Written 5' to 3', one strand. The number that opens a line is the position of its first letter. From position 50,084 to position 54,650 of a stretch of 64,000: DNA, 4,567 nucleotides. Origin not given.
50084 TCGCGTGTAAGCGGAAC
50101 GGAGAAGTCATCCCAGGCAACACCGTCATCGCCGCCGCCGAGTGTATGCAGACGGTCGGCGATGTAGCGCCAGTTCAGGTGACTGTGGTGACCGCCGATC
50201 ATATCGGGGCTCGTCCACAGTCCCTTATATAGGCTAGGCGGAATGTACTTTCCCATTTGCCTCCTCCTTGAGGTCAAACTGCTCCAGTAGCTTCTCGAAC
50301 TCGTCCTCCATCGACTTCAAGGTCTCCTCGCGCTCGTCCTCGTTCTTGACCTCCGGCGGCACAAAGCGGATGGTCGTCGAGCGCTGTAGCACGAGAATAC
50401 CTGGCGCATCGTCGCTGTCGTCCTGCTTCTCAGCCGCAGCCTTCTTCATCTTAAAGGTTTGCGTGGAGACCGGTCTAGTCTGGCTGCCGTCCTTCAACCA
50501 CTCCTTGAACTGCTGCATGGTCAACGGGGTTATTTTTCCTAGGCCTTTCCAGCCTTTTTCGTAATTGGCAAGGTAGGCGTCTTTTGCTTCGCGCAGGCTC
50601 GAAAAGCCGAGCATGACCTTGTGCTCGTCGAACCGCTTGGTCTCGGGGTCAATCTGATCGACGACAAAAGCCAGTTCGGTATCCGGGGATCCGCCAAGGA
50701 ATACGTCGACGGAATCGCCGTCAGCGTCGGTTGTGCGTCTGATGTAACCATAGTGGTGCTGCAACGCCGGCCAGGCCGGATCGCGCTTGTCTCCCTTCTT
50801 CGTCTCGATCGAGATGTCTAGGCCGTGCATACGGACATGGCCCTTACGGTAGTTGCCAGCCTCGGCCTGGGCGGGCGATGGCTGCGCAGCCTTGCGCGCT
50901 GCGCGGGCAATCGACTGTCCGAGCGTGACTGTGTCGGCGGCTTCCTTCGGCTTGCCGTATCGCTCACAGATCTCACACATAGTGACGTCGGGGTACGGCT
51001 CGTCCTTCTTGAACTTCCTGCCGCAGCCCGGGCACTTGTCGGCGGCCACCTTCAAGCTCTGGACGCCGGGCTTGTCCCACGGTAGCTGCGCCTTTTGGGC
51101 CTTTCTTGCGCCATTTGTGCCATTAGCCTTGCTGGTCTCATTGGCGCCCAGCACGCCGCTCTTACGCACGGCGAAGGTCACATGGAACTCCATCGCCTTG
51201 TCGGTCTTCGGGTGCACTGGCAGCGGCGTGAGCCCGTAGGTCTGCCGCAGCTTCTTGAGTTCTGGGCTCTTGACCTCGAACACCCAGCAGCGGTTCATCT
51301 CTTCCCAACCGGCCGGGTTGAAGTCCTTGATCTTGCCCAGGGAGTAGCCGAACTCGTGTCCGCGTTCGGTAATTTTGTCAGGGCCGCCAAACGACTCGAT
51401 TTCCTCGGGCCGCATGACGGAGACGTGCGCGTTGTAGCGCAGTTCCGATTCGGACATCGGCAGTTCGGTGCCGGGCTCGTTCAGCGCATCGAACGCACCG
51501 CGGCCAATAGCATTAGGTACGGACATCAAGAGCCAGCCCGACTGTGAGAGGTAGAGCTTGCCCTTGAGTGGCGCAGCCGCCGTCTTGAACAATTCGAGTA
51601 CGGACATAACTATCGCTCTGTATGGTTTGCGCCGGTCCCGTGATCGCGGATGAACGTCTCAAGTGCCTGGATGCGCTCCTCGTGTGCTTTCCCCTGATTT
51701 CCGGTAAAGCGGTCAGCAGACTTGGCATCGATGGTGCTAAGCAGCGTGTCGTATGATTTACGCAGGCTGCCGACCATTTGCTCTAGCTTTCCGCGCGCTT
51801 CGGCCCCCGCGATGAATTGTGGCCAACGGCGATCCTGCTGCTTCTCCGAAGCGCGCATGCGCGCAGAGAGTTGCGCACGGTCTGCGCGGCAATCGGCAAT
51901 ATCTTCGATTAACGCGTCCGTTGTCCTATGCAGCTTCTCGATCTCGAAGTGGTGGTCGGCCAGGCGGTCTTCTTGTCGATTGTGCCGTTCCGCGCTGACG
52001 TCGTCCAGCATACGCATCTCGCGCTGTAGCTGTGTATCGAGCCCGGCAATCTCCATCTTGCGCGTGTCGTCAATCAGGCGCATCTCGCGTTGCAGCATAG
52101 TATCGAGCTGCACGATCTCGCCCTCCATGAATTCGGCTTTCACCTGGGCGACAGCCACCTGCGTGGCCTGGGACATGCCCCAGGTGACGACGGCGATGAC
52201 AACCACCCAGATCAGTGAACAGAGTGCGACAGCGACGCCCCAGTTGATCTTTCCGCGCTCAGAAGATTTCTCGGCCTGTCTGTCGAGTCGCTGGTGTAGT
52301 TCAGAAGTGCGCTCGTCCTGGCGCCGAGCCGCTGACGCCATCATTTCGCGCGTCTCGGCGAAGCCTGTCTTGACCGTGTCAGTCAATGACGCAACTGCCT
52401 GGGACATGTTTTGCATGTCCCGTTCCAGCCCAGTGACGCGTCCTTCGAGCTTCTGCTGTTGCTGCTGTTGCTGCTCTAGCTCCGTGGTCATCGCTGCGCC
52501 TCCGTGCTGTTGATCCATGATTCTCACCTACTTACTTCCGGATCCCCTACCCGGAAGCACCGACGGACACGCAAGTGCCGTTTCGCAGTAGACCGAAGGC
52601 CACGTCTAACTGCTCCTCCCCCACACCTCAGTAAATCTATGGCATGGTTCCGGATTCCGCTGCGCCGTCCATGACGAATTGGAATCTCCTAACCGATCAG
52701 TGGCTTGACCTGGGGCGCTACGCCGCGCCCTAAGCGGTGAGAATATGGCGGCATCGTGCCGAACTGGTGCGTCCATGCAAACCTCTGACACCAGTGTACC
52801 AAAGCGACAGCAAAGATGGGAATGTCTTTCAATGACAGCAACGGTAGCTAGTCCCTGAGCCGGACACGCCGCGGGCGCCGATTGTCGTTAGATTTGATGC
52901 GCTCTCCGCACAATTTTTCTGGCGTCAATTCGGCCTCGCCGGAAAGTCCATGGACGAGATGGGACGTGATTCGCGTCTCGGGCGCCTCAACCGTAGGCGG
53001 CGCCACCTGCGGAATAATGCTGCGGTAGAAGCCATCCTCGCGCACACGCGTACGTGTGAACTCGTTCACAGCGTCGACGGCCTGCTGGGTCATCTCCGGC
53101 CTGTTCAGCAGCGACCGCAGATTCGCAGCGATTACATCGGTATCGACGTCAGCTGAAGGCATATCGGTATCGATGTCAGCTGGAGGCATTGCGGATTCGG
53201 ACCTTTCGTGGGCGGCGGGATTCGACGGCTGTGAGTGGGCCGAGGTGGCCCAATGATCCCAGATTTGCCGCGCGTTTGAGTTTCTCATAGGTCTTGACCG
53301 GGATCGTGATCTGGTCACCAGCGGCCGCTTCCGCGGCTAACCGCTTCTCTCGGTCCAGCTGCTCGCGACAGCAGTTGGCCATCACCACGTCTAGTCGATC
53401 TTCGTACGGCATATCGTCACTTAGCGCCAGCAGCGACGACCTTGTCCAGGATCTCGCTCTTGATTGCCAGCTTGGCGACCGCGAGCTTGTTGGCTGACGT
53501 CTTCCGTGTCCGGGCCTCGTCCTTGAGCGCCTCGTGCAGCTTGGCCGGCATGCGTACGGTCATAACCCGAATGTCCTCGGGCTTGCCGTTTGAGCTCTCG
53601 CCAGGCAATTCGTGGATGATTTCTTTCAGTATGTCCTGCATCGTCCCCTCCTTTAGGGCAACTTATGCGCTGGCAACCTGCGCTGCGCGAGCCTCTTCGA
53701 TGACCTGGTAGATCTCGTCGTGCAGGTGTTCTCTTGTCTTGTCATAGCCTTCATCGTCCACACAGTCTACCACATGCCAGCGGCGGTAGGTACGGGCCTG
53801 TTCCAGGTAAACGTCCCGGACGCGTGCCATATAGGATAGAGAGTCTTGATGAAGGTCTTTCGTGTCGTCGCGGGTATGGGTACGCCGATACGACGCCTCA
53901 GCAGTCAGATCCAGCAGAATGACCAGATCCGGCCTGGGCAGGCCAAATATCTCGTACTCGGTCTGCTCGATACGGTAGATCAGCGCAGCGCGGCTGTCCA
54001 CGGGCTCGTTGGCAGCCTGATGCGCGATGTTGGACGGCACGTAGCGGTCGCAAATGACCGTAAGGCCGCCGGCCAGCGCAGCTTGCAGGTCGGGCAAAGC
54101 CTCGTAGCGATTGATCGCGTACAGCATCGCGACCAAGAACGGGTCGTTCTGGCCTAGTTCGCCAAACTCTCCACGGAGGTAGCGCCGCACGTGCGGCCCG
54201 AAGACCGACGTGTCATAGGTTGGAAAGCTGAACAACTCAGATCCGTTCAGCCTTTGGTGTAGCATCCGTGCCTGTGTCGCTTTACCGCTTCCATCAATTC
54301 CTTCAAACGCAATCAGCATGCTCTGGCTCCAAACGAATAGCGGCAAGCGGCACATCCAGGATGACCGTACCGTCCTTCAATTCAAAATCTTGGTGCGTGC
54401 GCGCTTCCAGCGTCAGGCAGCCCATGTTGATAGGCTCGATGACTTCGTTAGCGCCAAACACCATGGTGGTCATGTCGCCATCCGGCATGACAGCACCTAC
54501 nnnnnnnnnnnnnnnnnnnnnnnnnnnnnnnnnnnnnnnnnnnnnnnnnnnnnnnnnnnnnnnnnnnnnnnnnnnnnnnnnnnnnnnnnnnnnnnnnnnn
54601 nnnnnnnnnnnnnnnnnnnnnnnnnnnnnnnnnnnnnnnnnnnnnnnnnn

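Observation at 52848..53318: Partial duplicate of the capsid gene 5-prime region ~32 kb from the capsid gene, fused to a 27-nt tandem repeat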

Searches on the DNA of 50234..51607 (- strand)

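Call 84: search_rna_families(sources=[L009, L014, L018, L022], threshold=evalue, max_evalue=1)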
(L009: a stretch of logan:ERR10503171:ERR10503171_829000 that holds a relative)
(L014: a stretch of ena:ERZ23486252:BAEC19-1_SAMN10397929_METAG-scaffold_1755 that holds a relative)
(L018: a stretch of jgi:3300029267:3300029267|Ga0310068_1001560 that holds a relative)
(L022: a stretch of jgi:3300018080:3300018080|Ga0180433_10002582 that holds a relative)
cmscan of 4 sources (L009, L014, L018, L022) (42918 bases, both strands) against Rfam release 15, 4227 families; matches with E-value up to 1: 0.
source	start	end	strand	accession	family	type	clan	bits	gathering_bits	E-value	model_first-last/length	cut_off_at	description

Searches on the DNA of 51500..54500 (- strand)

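Call 24: search_rna_families(source=window, start=51500, end=54500, threshold=evalue, max_evalue=1)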
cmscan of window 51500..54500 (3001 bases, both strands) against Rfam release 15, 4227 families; matches with E-value up to 1: 0.
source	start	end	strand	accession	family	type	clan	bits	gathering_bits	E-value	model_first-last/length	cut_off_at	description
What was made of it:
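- On Any Rfam 15 family (for the 330-nt RNA): No match at E<=1 in the window region or in four relatives (calls 24, 84).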

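Call 88: search_dna_similar(query=window:52520-52860:-, collection=phages, mode=distant, max_evalue=0.01, max_rows=10)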
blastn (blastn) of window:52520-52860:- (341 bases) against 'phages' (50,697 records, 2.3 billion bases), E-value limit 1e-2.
No match.

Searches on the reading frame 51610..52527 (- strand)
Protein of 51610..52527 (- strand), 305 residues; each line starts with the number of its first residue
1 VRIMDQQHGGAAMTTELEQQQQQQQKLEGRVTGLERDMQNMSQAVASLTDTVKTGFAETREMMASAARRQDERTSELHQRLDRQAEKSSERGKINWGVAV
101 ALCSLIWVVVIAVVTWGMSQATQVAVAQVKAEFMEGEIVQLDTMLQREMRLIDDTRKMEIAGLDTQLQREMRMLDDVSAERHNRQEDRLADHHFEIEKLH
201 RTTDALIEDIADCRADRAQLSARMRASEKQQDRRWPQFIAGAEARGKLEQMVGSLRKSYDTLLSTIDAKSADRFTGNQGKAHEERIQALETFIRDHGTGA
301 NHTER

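Call 8: search_protein_families(library=pfam, proteins=[window:51610-52527:-], max_evalue=0.01)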
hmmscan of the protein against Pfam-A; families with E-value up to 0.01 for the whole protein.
window:51610-52527:- (305 aa): 1 family
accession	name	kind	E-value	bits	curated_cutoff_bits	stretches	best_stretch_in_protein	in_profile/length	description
PF00452.24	Bcl-2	-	0.0016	19.4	31.4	1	61-137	14-89/100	Apoptosis regulator proteins, Bcl-2 family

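Call 9: search_protein_families(library=phrogs, proteins=[window:51610-52527:-], max_evalue=0.01)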
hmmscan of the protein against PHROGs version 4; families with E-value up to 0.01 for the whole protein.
window:51610-52527:- (305 aa): 4 families
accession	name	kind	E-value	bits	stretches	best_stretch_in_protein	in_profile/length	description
phrog_937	-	other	0.0023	19.3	0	22-88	4-81/115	hemolysin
phrog_463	-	transcription regulation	0.0067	17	0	13-133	129-245/250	anti-repressor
phrog_4704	-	tail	0.0069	16.1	1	12-246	42-183/625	tail length tape measure protein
phrog_22885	-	DNA, RNA and nucleotide metabolism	0.0078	17.1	0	135-211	58-134/143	Rnase H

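Call 19: find_related_loci(query=window:51610-52527:-, collection=viral_contigs, flank=10000)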
Query window:51610-52527:- (305 aa) in viral_contigs; peptide patterns used: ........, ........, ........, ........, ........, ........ (x = any residue, [..] = any of these).
598 stretches matched a pattern, but none encodes a relative of the query by tblastn (E <= 1e-3).
